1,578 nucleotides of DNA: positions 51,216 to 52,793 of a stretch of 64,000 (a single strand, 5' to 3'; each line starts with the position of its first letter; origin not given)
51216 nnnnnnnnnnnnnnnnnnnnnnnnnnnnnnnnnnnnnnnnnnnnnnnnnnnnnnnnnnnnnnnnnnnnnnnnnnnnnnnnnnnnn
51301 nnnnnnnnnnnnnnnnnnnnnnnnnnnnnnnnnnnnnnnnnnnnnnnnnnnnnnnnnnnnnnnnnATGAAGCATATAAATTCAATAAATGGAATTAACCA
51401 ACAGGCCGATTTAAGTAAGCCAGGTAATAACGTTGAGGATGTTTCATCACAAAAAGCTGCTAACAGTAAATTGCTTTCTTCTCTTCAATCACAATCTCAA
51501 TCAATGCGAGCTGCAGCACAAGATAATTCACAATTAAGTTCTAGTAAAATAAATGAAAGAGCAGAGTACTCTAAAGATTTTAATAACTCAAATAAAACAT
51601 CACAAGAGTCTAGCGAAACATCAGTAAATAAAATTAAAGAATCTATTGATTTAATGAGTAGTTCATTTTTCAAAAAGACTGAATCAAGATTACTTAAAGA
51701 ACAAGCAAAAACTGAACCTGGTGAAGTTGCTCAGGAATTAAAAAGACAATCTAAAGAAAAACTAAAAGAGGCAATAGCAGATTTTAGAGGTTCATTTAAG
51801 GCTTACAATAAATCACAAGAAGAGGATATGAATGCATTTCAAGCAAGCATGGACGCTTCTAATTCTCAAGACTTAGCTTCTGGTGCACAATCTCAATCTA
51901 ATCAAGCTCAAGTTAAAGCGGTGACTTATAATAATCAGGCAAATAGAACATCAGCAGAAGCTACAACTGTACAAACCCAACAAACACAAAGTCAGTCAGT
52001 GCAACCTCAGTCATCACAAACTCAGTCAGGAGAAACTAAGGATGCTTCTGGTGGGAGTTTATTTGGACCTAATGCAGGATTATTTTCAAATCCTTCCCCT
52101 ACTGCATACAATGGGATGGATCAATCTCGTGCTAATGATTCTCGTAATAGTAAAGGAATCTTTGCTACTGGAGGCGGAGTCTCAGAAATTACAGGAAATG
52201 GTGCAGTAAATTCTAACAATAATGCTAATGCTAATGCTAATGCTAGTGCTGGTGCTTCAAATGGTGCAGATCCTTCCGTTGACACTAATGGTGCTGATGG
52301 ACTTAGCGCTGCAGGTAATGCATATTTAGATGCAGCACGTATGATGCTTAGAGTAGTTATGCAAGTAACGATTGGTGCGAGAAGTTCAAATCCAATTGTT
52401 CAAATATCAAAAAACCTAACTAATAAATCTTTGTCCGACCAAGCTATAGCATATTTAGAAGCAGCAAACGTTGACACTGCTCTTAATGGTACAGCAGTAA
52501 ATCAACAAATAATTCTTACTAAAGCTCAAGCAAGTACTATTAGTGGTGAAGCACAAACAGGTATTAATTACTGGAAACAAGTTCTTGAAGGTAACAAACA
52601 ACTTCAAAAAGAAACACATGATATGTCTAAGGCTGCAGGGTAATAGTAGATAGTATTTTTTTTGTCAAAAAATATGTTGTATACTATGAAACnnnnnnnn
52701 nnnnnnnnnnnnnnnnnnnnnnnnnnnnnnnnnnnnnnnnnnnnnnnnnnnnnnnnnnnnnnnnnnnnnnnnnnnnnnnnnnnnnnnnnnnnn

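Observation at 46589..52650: Co-oriented cluster of five unannotatable genes with a paralogous family sharing N- and C-terminal modules: best candidate for a lineage-specific secreted or surface system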

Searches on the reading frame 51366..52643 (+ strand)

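Call 3: search_protein_families(library=pfam, proteins=[window:51366-52643:+], max_evalue=1)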
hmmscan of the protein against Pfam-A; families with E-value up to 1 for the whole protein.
window:51366-52643:+ (425 aa): 1 family
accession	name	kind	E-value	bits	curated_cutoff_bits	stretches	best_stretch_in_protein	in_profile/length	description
PF05465.18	Halo_GVPC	-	0.082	13.6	22.4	0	133-148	11-26/32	Halobacterial gas vesicle protein C (GVPC) repeat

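Call 4: search_protein_families(library=ncbifam, proteins=[window:51366-52643:+], max_evalue=1)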
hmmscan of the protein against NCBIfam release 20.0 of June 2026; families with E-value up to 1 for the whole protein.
window:51366-52643:+ (425 aa): 0 families

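Call 59: search_protein_families(library=phrogs, proteins=[window:51366-52643:+], max_evalue=0.01)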
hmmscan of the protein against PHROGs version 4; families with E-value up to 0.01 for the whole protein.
window:51366-52643:+ (425 aa): 0 families

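Call 60: search_protein_families(library=padloc, proteins=[window:51366-52643:+], max_evalue=0.01)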
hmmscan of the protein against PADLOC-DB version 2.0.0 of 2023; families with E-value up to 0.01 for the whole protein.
window:51366-52643:+ (425 aa): 0 families
